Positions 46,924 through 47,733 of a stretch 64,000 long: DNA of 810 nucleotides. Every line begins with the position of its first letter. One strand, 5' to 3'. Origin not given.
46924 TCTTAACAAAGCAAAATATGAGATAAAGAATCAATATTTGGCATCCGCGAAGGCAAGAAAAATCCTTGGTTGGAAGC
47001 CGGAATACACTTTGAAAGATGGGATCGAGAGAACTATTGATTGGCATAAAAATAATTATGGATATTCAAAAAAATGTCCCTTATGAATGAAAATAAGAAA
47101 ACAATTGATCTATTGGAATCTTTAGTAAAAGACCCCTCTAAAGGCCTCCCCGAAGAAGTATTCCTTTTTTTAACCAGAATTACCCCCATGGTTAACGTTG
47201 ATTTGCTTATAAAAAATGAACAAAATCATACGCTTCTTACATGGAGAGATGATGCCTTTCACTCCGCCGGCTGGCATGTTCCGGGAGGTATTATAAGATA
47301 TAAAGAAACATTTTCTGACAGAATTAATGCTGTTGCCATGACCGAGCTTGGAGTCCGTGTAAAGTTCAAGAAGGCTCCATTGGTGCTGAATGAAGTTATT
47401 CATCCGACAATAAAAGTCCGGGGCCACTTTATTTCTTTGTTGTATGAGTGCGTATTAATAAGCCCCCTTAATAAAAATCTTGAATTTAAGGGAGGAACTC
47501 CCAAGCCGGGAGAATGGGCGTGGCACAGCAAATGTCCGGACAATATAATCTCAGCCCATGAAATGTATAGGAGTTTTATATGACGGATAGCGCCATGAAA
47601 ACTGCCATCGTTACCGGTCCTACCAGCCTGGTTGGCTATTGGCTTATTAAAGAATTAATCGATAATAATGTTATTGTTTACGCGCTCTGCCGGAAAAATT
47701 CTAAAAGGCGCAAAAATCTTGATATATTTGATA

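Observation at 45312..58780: CDP-3,6-dideoxyhexose genes (rfbF, rfbG, E1/rfbH) combined with a YerE-like TPP enzyme: candidate branched-chain (yersiniose-like) sugar pathway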

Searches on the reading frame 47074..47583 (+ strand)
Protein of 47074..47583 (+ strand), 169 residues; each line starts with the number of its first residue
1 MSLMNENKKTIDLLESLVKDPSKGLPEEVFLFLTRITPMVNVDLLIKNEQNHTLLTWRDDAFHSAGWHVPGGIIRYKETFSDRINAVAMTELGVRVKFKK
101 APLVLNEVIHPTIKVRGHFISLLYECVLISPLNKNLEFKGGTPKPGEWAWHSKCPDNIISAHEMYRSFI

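Call 3: search_protein_families(library=pfam, proteins=[window:47074-47583:+])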
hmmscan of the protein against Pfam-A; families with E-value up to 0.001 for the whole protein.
window:47074-47583:+ (169 aa): 1 family
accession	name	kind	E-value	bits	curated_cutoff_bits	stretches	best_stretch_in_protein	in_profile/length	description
PF00293.34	NUDIX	-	0.00021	21.7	21.1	1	39-82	3-46/134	NUDIX domain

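Call 5: search_protein_families(library=ncbifam, proteins=[window:47074-47583:+])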
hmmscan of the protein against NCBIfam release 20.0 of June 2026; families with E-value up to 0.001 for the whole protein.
window:47074-47583:+ (169 aa): 1 family
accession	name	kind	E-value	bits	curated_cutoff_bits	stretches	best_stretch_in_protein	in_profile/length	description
NF011963.0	PRK15434.1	subfamily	3.9e-10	39.7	146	1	27-99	5-77/159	GDP-mannose mannosyl hydrolase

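Call 51: search_protein_families(library=pfam, proteins=[window:47074-47583:+], max_evalue=0.01)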
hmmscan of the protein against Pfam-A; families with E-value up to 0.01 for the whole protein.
window:47074-47583:+ (169 aa): 1 family
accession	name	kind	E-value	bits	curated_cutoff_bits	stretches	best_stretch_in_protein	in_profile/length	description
PF00293.34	NUDIX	-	0.00021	21.7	21.1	1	39-82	3-46/134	NUDIX domain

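Call 55: find_homologous_proteins(query=window:47074-47583:+, max_evalue=0.00001)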
Query window:47074-47583:+ (169 aa): 4096 proteins with E <= 0.00001 among 4119 candidates; the best 120 are listed.
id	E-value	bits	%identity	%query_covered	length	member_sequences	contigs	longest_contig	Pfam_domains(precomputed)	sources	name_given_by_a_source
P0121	8.5e-111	385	100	100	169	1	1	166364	-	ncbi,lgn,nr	ncbi:MAG: NUDIX hydrolase [bacterium]|nr:NUDIX hydrolase [bacterium]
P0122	5.3e-82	291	73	96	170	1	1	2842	-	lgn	-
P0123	2.2e-81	289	76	97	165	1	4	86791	-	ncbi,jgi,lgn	-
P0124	3.0e-81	289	74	97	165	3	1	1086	-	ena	-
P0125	3.3e-81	289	75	98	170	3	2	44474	-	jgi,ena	-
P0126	5.4e-81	288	73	97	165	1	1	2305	-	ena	-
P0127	9.1e-81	287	72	97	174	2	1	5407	-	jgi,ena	jgi:colanic acid biosynthesis protein WcaH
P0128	1.9e-80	286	75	96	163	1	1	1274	-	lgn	-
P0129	3.8e-80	285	74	97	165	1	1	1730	PF00293.35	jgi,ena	-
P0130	5.1e-80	285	73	99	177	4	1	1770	-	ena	-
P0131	1.3e-79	284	72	97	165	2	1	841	-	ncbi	-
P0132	1.6e-79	283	71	97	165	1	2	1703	-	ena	-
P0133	1.8e-79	283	71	97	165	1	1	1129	-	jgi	-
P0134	3.6e-79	282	74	97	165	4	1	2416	-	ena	-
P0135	4.3e-79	282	73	97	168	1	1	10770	-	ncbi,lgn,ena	-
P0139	6.1e-79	282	71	97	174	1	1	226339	-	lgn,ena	-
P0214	2.0e-73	264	71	95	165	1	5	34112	-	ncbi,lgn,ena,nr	ncbi:NUDIX hydrolase [Patescibacteria group bacterium]|nr:NUDIX hydrolase [Patescibacteria group bac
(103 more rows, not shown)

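Call 56: find_encoding_contigs(protein=P0139, flank=10000, max_places=2)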
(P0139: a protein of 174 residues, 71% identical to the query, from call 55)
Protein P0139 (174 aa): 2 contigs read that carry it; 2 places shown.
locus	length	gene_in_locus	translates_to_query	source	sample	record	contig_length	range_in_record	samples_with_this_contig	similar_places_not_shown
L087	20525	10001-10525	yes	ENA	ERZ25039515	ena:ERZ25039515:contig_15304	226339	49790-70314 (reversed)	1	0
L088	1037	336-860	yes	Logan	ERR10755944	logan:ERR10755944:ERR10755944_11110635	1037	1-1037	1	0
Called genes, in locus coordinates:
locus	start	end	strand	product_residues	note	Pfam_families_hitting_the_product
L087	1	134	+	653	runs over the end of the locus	PF13176:TPR_7 (faint), PF13414:TPR_11 (weak), PF13424:TPR_12 (weak), PF00515:TPR_1 (weak), PF13424:TPR_12 (weak), PF00515:TPR_1, PF07719:TPR_2 (weak), PF13181:TPR_8 (weak), +8 more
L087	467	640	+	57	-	-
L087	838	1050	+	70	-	-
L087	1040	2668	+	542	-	PF01041:DegT_DnrJ_EryC1, PF01053:Cys_Met_Meta_PP (weak)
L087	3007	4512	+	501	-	PF03102:NeuB, PF07883:Cupin_2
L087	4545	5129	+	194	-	-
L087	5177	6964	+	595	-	PF02776:TPP_enzyme_N, PF00205:TPP_enzyme_M, PF02775:TPP_enzyme_C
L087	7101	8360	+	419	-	PF08421:Methyltransf_13 (weak), PF13489:Methyltransf_23, PF07021:MetW, PF08241:Methyltransf_11, PF08242:Methyltransf_12, PF13649:Methyltransf_25 (weak), PF13847:Methyltransf_31, PF08484:Methyltransf_14, +1 more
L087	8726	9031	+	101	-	-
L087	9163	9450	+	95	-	-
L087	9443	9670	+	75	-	PF10049:DUF2283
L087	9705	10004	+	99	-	-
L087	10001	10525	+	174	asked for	-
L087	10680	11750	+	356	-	PF04055:Radical_SAM, PF13186:SPASM (weak)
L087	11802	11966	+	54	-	PF05635:23S_rRNA_IVP (weak)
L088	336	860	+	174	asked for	-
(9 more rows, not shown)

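Call 57: find_encoding_contigs(protein=P0214, flank=10000, max_places=2)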
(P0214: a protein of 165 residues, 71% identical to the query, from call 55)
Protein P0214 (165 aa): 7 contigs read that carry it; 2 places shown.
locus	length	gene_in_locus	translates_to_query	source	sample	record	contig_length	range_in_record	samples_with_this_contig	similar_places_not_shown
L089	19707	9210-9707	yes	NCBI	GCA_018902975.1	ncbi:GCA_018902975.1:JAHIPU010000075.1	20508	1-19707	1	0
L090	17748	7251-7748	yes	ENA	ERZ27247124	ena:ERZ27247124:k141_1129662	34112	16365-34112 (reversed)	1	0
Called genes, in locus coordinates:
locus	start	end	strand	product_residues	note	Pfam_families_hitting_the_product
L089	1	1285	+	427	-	PF00733:Asn_synthase, PF06508:QueC (weak)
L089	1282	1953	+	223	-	PF02353:CMAS (weak), PF01209:Ubie_methyltran, PF05219:DREV (weak), PF13489:Methyltransf_23, PF13847:Methyltransf_31, PF08241:Methyltransf_11, PF08242:Methyltransf_12, PF13649:Methyltransf_25, +2 more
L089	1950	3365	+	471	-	PF02310:B12-binding, PF04055:Radical_SAM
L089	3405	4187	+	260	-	PF00483:NTP_transferase, PF12804:NTP_transf_3 (weak)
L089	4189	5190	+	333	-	PF01370:Epimerase, PF02719:Polysacc_synt_2, PF04321:RmlD_sub_bind, PF01073:3Beta_HSD, PF07993:NAD_binding_4 (weak), PF16363:GDP_Man_Dehyd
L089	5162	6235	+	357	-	PF01073:3Beta_HSD, PF01370:Epimerase, PF02719:Polysacc_synt_2 (weak), PF07993:NAD_binding_4, PF16363:GDP_Man_Dehyd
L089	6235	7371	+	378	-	PF08421:Methyltransf_13 (weak), PF13489:Methyltransf_23, PF07021:MetW, PF13847:Methyltransf_31 (weak), PF08241:Methyltransf_11 (weak), PF08242:Methyltransf_12 (faint), PF08484:Methyltransf_14, PF22674:C2185-like_N (weak), +1 more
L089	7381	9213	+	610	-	PF02310:B12-binding, PF04055:Radical_SAM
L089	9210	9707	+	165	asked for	-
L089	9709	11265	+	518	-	PF02310:B12-binding, PF04055:Radical_SAM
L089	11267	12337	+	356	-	PF13641:Glyco_tranf_2_3, PF00535:Glycos_transf_2, PF10111:Glyco_tranf_2_2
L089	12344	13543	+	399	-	PF22674:C2185-like_N (weak), PF04055:Radical_SAM, PF13353:Fer4_12 (faint)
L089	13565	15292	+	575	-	PF02310:B12-binding, PF04055:Radical_SAM, PF14559:TPR_19 (faint), PF13432:TPR_16 (weak), PF21033:RMD1-3 (weak)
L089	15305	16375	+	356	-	PF13186:SPASM (faint), PF13353:Fer4_12 (weak), PF04055:Radical_SAM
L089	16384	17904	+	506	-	PF03102:NeuB, PF07883:Cupin_2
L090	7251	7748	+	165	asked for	-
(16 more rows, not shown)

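Call 60: search_solved_structures(query=A2, max_evalue=1, show_alignments=2)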
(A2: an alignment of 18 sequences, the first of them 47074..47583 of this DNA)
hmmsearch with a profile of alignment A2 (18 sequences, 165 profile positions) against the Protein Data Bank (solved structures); distinct sequences matched with E-value up to 1: 17.
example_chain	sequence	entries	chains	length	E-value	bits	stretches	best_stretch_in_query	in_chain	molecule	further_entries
2i8t_A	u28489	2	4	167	1.2e-06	31.4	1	23-92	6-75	GDP-mannose mannosyl hydrolase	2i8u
2gt4_A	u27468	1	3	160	1.4e-06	31.2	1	23-92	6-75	GDP-mannose mannosyl hydrolase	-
1rya_A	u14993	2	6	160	1.4e-06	31.1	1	23-92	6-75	GDP-mannose mannosyl hydrolase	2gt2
5wy6_E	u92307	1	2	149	0.0056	19.4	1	34-147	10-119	Nudix hydrolase 1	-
5gp0_E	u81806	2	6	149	0.014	18.1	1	34-147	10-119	Nudix hydrolase 1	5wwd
6dby_A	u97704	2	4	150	0.014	18.1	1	34-147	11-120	Nudix hydrolase 1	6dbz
6fwv_A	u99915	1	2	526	0.014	18.1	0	34-107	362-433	Collagen Adhesion protein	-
6fl4_A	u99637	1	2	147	0.014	18.1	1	34-147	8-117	Nudix hydrolase 1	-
2fml_A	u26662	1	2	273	0.02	17.7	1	40-120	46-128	MutT/nudix family protein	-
5fpz_A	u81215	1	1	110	0.027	17.2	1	47-129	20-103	PECTIN DEGRADATION PROTEIN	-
5fpx_A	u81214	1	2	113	0.028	17.1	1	47-129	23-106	PECTIN DEGRADATION PROTEIN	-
3grn_A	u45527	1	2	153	0.12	15.1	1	35-85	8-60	MutT related protein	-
2qjt_B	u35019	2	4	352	0.28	13.9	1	36-117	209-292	Nicotinamide-nucleotide adenylyltransferase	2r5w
2yyh_A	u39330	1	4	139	0.28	13.9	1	33-120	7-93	8-OXO-dGTPase domain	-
4kyx_A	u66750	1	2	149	0.3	13.8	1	34-147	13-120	ADP-ribose pyrophosphatase MutT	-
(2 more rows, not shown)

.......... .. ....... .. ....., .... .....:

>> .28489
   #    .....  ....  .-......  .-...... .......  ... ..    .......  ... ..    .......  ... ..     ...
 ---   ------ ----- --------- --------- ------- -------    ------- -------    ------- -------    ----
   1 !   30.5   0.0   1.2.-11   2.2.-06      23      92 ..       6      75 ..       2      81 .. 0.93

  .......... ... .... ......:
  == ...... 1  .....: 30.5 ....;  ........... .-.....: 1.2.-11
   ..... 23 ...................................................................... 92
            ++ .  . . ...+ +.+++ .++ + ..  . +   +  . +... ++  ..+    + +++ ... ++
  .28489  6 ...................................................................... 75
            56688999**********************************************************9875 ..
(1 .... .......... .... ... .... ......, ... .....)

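Call 75: predict_structure(alignment_id=A2)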
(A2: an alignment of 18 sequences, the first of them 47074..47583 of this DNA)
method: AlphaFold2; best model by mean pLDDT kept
length: 169 residues; sequences in the alignment: 18
mean_pLDDT: 78.3   pTM: 0.71
mean pLDDT of the five models: 78.3, 72.5, 71.8, 70.5, 67.0
residues with pLDDT >= 90: 69; 70-90: 48; 50-70: 39; < 50: 13
segments of 3 or more residues with pLDDT < 50: 1-4, 19-23
pLDDT, mean of each block of 10 residues (from residue 1): 49 54 56 60 92 92 87 79 89 89 72 56 91 91 94 93 88
secondary structure, 60 per line:
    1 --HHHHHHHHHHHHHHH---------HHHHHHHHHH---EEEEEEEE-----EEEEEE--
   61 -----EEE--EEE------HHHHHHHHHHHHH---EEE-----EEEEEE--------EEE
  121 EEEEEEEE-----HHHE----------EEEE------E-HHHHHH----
elements in order: H3-17 H27-36 E40-47 E53-58 E66-68 E71-73 H80-92 E96-98 E104-109 E118-128 E148-151 H160-165

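Call 79: fold_search(model_id=the predicted structure, library=pdb)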
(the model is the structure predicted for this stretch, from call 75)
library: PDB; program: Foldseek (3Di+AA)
matches with E <= 10: 628; with E <= 0.001: 204
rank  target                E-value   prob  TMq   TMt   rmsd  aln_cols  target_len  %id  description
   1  3oga_B                6.7e-07  1.00  0.55  0.70   3.9       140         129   18  1.75 Angstrom resolution crystal structure of a putative NTP pyrophosphohydrolase (yfaO) from Salmonella typhimurium L (released 2010-10-06)
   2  2i8t_B                8.1e-07  1.00  0.53  0.59   6.0       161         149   20  GDP-mannose mannosyl hydrolase-calcium-GDP-mannose complex (released 2007-06-19)
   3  2i8t_A                8.1e-07  1.00  0.52  0.58   6.0       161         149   20  GDP-mannose mannosyl hydrolase-calcium-GDP-mannose complex (released 2007-06-19)
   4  4kyx_A                9.1e-07  1.00  0.58  0.69   3.8       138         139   17  Crystal structure of ADP-ribose pyrophosphatase MutT from Rickettsia felis (released 2013-08-07)
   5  2gt2_C                9.1e-07  1.00  0.50  0.53   6.1       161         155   21  Structure of the E. coli GDP-mannose mannosyl hydrolase (released 2006-12-12)
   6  1rya_A                9.7e-07  1.00  0.52  0.55   6.0       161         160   21  Crystal Structure of the E. coli GDP-mannose mannosyl hydrolase in complex with GDP and MG (released 2004-06-22)
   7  2gt2_A                1.0e-06  1.00  0.51  0.56   5.8       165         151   21  Structure of the E. coli GDP-mannose mannosyl hydrolase (released 2006-12-12)
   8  2gt4_A                1.2e-06  1.00  0.51  0.53   5.9       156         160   22  Crystal Structure of the Y103F mutant of the GDP-mannose mannosyl hydrolase in complex with GDP-mannose and MG+2 (released 2006-12-12)
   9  5wy6_A                1.3e-06  1.00  0.59  0.71   4.2       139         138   22  Crystal structure of AtNUDX1 (E56A) (released 2017-11-15)
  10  1sjy                  1.8e-06  1.00  0.53  0.57   4.4       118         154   18  Crystal Structure of NUDIX HYDROLASE DR1025 FROM DEINOCOCCUS RADIODURANS (released 2004-05-11)
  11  1soi                  2.3e-06  1.00  0.52  0.56   4.6       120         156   18  CRYSTAL STRUCTURE OF NUDIX HYDROLASE DR1025 IN COMPLEX WITH SM+3 (released 2004-05-11)
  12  5wy6_E                2.4e-06  1.00  0.59  0.71   4.2       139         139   22  Crystal structure of AtNUDX1 (E56A) (released 2017-11-15)
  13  5gp0_E                2.6e-06  1.00  0.60  0.72   4.1       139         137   22  Crystal structure of geraniol-NUDX1 complex (released 2017-10-04)
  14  3smd                  2.8e-06  1.00  0.47  0.59   4.7       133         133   20  Crystal structure of a mut/nudix family protein from bacillus thuringiensis (released 2011-07-20)
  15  5gp0_I                2.9e-06  1.00  0.62  0.74   3.4       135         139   23  Crystal structure of geraniol-NUDX1 complex (released 2017-10-04)
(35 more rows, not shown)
